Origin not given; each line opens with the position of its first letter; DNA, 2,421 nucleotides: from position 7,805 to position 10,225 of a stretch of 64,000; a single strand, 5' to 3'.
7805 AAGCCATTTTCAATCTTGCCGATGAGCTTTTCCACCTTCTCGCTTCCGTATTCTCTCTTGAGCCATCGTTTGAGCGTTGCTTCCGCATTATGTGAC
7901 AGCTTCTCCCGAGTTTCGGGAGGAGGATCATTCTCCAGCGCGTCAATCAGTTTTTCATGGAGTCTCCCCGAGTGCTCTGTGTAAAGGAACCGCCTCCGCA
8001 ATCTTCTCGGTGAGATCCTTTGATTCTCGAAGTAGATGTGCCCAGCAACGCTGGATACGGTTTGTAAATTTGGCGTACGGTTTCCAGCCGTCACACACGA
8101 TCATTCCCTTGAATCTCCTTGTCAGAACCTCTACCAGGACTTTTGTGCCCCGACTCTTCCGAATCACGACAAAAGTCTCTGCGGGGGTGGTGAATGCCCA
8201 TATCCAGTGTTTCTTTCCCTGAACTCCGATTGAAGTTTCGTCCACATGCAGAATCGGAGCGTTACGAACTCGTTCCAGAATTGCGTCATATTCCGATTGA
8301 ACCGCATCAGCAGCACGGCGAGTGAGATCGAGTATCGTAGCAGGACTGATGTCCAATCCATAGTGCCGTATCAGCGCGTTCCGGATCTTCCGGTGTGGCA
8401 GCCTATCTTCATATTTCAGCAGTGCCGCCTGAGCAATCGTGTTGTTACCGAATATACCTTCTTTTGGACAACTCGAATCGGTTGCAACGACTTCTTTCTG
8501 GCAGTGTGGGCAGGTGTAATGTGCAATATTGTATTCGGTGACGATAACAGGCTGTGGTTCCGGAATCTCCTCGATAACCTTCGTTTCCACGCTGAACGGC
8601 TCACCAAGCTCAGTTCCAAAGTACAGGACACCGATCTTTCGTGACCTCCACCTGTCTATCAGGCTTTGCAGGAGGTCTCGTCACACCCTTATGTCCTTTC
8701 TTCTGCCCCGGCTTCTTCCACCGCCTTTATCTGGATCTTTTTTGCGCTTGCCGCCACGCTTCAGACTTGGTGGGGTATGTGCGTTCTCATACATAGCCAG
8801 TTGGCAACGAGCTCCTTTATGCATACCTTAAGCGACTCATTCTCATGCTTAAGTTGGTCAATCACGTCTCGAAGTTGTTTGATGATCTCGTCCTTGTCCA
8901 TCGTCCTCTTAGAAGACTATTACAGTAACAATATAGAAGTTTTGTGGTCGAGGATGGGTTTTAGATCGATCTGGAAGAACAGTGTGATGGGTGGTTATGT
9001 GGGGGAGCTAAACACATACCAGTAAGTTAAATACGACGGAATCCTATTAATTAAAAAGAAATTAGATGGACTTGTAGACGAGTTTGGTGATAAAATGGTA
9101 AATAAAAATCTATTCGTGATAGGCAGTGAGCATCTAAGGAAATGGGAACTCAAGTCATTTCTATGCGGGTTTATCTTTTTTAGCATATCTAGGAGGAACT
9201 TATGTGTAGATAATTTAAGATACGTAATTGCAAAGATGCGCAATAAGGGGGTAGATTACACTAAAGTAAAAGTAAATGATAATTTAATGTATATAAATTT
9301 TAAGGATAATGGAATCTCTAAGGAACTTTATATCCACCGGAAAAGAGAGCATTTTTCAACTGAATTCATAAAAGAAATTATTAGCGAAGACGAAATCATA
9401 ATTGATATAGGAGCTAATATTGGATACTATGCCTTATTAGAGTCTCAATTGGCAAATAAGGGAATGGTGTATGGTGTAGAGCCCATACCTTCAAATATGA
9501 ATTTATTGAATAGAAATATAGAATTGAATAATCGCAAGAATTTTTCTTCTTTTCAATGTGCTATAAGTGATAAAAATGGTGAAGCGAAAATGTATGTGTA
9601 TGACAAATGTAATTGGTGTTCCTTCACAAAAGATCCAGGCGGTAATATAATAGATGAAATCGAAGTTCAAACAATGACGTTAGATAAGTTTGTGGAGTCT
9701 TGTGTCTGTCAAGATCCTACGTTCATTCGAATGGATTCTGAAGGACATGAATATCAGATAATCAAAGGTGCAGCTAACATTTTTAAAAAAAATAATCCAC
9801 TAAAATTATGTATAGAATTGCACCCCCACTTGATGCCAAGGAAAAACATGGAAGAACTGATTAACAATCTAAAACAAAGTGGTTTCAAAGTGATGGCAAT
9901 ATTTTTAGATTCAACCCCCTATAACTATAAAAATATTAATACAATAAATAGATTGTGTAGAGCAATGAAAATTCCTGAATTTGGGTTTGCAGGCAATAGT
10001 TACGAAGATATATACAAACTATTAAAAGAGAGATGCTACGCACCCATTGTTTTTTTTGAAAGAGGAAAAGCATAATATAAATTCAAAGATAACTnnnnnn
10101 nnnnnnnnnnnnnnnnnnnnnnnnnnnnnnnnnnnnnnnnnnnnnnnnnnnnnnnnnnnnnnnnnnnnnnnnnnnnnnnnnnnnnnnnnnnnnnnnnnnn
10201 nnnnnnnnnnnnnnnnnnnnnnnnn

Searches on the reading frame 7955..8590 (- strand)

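Call 51: search_protein_families(library=pfam, max_evalue=0.0001, proteins=[window:7955-8590:-])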
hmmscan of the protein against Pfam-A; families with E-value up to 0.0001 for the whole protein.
window:7955-8590:- (211 aa): 1 family
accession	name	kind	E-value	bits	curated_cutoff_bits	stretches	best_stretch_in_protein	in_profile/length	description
PF03050.20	DDE_Tnp_IS66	-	1.9e-31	110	23.1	1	45-196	2-166/284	Transposase IS66 family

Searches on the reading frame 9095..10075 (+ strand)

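Call 51: search_protein_families(library=pfam, max_evalue=0.0001, proteins=[window:9095-10075:+])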
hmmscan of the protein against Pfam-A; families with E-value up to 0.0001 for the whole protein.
window:9095-10075:+ (326 aa): 3 families
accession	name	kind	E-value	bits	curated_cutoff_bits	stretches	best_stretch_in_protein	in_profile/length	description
PF05050.19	Methyltransf_21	-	8.7e-21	75.2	22.7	1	104-265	1-172/173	Methyltransferase FkbM domain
PF05575.17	V_cholerae_RfbT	-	3.7e-11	43.3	27.9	1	91-272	72-259/286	Vibrio cholerae RfbT protein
PF02475.24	TRM5-TYW2_MTfase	-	2.8e-07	31.1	28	1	91-149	29-87/164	TRM5/TYW2 methyltransferase domain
